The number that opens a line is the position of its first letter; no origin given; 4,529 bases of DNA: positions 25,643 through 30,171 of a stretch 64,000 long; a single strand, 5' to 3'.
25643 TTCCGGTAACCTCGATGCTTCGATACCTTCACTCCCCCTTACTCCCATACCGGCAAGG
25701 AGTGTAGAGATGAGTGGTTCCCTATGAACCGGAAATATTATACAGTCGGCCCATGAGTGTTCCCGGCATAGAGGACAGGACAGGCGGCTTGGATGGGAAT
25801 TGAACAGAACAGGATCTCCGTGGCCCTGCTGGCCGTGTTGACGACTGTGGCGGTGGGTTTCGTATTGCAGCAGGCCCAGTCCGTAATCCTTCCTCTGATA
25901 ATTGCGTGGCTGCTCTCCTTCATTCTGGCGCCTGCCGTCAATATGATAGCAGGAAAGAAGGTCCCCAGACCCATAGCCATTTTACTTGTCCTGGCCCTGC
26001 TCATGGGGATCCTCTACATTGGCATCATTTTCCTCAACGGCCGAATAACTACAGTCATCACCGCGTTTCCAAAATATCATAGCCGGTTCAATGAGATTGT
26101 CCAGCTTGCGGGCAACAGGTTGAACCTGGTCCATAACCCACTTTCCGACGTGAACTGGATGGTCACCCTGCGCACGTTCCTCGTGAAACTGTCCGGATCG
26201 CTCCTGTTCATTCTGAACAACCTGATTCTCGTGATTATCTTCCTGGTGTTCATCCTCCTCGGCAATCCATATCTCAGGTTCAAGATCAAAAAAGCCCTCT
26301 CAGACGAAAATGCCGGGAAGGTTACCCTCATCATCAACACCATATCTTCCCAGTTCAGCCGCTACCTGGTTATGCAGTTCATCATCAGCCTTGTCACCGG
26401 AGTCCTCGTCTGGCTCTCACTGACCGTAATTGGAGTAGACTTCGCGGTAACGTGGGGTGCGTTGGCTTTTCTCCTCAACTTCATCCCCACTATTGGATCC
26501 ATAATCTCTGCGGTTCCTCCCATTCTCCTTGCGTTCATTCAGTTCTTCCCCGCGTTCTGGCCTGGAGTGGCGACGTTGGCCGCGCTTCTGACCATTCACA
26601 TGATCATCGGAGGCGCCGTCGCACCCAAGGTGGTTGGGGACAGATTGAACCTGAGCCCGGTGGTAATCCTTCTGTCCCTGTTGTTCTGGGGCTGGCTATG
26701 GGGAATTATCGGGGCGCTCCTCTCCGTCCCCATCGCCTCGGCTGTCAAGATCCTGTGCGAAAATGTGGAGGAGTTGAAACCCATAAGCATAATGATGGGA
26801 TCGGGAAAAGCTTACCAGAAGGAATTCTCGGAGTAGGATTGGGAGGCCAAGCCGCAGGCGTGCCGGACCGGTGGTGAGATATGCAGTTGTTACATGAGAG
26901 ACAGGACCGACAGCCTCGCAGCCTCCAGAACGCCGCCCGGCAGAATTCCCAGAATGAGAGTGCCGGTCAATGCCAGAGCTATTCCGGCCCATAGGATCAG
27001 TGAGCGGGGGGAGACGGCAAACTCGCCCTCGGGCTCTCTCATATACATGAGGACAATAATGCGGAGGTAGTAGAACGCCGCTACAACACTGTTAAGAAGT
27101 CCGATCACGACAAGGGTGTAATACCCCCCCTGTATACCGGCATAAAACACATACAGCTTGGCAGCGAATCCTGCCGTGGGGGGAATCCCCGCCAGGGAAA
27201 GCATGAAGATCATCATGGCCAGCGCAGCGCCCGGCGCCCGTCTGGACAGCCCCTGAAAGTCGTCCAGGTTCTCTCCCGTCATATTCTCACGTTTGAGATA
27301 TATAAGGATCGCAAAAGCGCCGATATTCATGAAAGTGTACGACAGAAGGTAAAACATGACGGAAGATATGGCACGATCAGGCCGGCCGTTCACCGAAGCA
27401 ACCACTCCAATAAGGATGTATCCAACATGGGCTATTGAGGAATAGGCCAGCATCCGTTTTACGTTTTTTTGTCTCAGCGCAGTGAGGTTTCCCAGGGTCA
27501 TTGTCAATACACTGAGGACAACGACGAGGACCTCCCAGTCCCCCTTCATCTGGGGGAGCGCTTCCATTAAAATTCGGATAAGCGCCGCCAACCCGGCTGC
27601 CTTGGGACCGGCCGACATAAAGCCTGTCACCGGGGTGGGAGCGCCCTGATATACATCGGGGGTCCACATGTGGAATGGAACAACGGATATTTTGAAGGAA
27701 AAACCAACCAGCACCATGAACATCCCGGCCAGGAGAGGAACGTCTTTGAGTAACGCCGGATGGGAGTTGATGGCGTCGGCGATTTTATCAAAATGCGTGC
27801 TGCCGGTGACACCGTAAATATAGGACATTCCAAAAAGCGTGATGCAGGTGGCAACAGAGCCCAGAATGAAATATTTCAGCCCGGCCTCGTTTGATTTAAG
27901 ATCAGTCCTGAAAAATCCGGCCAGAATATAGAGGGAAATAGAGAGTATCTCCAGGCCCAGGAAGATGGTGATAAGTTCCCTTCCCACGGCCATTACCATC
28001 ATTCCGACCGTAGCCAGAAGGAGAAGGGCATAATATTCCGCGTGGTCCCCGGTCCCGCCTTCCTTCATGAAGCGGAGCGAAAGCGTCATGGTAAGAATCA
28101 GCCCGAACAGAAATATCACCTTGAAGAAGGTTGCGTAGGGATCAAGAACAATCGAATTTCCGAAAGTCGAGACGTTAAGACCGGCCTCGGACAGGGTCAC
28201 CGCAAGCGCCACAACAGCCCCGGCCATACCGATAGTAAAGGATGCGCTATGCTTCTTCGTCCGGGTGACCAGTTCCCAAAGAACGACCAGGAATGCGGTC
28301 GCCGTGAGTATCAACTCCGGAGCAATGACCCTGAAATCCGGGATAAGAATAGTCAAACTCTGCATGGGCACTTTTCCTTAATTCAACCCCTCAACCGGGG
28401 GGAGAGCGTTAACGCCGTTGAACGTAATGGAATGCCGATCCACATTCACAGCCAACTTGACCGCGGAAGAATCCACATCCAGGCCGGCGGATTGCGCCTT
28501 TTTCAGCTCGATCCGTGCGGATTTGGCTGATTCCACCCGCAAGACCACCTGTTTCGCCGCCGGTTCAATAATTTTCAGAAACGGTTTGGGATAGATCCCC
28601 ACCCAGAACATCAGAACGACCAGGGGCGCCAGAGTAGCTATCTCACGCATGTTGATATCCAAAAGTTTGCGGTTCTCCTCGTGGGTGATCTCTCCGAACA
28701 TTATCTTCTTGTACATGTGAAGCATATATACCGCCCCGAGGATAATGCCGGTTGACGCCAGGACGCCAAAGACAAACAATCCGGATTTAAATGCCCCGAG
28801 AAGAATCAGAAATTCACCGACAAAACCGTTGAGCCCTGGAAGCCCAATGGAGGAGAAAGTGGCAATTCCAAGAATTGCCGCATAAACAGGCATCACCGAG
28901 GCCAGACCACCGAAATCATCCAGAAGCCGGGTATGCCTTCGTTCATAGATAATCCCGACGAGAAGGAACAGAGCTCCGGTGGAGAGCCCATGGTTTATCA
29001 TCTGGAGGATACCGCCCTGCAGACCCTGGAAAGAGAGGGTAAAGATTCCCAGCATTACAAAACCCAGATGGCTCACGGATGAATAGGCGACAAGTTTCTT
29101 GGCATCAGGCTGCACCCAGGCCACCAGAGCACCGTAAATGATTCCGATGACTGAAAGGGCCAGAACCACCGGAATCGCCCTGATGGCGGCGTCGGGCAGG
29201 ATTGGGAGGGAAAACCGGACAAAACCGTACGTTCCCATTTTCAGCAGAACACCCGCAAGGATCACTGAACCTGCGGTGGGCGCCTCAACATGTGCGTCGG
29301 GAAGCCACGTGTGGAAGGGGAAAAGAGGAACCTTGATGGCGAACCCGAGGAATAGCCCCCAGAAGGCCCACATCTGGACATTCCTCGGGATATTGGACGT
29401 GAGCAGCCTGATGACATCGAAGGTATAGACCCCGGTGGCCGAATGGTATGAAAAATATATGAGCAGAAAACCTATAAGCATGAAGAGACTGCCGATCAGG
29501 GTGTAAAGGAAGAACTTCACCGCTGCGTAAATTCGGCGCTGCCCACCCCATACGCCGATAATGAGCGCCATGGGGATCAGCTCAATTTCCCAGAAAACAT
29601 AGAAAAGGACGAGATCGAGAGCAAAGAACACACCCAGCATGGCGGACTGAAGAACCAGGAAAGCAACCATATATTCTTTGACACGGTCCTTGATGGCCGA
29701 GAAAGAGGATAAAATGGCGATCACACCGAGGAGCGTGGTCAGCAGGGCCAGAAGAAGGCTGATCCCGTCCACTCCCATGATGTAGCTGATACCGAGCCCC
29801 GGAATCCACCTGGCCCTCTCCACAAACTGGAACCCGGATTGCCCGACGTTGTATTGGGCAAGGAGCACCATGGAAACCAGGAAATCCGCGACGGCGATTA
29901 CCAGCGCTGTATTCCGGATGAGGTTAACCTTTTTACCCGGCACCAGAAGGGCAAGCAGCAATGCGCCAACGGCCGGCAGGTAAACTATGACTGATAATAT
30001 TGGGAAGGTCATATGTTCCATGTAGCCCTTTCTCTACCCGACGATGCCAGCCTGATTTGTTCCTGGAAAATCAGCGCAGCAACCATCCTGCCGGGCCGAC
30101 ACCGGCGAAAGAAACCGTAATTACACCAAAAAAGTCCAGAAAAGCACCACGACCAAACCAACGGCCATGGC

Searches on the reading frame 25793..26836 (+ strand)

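Call 55: search_protein_families(library=ncbifam, proteins=[window:25793-26836:+], max_evalue=1e-15)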
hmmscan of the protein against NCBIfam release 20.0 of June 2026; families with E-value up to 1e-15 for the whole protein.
window:25793-26836:+ (347 aa): 2 families
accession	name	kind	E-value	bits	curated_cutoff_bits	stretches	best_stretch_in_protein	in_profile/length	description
NF008930.0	PRK12287.1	subfamily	8.2e-48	163.7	318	1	10-336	14-339/344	AI-2E family transporter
TIGR02872.1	spore_ytvI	equivalog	1.2e-23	84.1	198.15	1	12-320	3-334/341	sporulation integral membrane protein YtvI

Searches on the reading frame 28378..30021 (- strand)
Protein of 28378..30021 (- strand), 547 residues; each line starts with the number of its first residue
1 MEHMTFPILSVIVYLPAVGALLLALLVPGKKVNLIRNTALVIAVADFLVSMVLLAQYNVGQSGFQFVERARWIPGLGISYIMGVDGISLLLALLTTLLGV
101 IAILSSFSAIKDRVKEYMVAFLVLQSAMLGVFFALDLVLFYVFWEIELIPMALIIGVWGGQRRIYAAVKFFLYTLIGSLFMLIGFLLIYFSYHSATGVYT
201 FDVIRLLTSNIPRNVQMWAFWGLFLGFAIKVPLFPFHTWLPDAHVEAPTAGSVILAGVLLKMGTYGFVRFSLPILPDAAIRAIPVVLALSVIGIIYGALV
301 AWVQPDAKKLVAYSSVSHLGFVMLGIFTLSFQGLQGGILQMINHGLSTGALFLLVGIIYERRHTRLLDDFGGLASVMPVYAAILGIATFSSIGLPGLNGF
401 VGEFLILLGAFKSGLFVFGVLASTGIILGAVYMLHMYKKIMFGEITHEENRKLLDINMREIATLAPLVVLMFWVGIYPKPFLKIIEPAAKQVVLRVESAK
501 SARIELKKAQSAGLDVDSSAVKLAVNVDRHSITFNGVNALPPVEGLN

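Call 6: search_protein_families(library=ncbifam, proteins=[window:28378-30021:-], max_evalue=1e-10)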
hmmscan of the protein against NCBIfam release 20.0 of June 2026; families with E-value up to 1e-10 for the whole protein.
window:28378-30021:- (547 aa): 71 families (the best 25 are shown)
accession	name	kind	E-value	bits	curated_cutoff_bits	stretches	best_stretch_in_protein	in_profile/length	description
TIGR01972.1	NDH_I_M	subfamily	2e-188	627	263.8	1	9-493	1-483/486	NADH-quinone oxidoreductase subunit M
NF004499.0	PRK05846.1-3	equivalog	8.9e-183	608.6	585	1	5-503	3-495/502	NADH-quinone oxidoreductase subunit M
NF004505.0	PRK05846.2-5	equivalog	1.7e-176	588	700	1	8-501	4-490/508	NADH-quinone oxidoreductase subunit M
NF004501.0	PRK05846.1-5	subfamily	4.2e-166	553.5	598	1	4-500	2-491/492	NADH-quinone oxidoreductase subunit M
NF004500.0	PRK05846.1-4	equivalog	2.1e-156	521.7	550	1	4-503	2-513/525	NADH-quinone oxidoreductase subunit M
NF004506.0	PRK05846.2-6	equivalog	1.2e-139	466.8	789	1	5-493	3-490/493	NADH-quinone oxidoreductase subunit M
NF009212.0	PRK12561.1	subfamily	3.8e-136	454.9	645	1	2-511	2-514/531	NAD(P)H-quinone oxidoreductase subunit 4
NF004498.0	PRK05846.1-1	equivalog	4.2e-125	418.4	614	1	8-493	2-497/509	NADH-quinone oxidoreductase subunit M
NF004504.0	PRK05846.2-3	equivalog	1.6e-119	400.2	785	1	6-491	9-492/499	NADH-quinone oxidoreductase subunit M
NF002713.0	PRK02546.1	subfamily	5.6e-117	391.4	827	1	2-505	4-511/533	NAD(P)H-quinone oxidoreductase subunit 4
NF005060.0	PRK06473.1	equivalog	9.5e-113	377.5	747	1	8-498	1-487/500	NADH-quinone oxidoreductase subunit M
NF005611.0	PRK07363.1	equivalog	1.1e-103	347.5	764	1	8-508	1-497/501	NADH-quinone oxidoreductase subunit M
NF004502.0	PRK05846.2-1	equivalog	1.1e-80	271.8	791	1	8-478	5-483/500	NADH-quinone oxidoreductase subunit M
NF004503.0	PRK05846.2-2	subfamily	5.7e-67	227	720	1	39-491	34-488/490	NADH-quinone oxidoreductase subunit M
NF006419.0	PRK08668.1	equivalog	1.2e-62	212.6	617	1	10-504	5-493/613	NADH dehydrogenase subunit M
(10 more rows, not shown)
